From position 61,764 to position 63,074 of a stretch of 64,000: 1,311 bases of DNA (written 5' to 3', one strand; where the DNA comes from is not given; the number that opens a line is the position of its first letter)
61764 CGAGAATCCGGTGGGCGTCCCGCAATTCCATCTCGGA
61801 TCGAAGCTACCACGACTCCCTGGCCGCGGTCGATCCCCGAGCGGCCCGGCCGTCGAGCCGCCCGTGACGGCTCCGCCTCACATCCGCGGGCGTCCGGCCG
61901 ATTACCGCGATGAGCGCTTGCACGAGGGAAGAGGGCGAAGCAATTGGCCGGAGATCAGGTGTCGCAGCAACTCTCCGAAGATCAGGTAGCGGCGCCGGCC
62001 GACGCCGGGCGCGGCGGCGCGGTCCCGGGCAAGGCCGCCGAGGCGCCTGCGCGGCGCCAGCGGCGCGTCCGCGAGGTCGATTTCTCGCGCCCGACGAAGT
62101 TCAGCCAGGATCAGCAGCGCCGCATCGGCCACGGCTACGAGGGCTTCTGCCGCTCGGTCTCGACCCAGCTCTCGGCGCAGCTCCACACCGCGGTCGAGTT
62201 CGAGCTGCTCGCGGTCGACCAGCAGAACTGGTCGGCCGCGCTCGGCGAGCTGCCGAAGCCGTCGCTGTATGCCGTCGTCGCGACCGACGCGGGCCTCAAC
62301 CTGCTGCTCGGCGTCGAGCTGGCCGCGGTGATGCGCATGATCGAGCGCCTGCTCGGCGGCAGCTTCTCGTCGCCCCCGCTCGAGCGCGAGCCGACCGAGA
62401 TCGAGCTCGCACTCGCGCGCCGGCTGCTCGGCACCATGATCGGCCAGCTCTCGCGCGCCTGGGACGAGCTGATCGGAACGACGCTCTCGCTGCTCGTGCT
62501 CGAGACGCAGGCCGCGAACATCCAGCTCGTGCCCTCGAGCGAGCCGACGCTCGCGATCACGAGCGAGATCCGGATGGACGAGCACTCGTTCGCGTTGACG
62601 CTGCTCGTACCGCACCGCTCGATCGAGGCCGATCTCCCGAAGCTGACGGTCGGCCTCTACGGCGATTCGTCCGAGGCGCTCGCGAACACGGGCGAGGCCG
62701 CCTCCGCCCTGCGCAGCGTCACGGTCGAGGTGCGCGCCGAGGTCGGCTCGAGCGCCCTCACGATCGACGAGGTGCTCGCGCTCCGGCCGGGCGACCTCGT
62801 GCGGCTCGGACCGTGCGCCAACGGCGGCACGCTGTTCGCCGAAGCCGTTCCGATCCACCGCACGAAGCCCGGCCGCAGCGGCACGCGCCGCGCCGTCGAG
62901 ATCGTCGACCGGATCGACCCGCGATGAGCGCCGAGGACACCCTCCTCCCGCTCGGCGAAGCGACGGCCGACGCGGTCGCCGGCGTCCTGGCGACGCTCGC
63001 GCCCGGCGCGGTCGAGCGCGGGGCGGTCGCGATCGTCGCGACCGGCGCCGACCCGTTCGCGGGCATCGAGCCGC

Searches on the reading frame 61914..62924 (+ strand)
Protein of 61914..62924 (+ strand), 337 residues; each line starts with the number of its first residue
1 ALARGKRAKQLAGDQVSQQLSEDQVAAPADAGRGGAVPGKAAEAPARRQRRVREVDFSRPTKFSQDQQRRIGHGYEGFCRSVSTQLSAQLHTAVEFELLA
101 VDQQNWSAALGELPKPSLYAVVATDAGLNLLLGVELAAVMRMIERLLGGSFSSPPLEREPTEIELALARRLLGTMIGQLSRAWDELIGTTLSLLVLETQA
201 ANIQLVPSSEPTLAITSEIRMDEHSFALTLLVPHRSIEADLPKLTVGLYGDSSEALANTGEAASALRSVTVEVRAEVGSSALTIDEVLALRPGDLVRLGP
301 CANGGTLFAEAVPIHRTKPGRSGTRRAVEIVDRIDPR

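Call 33: search_protein_families(library=ncbifam, proteins=[window:61914-62924:+], max_evalue=0.00001)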
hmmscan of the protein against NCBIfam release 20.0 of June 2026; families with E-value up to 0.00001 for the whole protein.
window:61914-62924:+ (337 aa): 2 families
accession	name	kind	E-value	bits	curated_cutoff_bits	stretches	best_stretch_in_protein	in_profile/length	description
TIGR01397.1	fliM_switch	equivalog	2.2e-43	148.7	219.6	1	46-334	27-319/320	flagellar motor switch protein FliM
NF005194.1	PRK06666.1-5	equivalog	3e-11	43.1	206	1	17-298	2-289/327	flagellar motor switch protein FliM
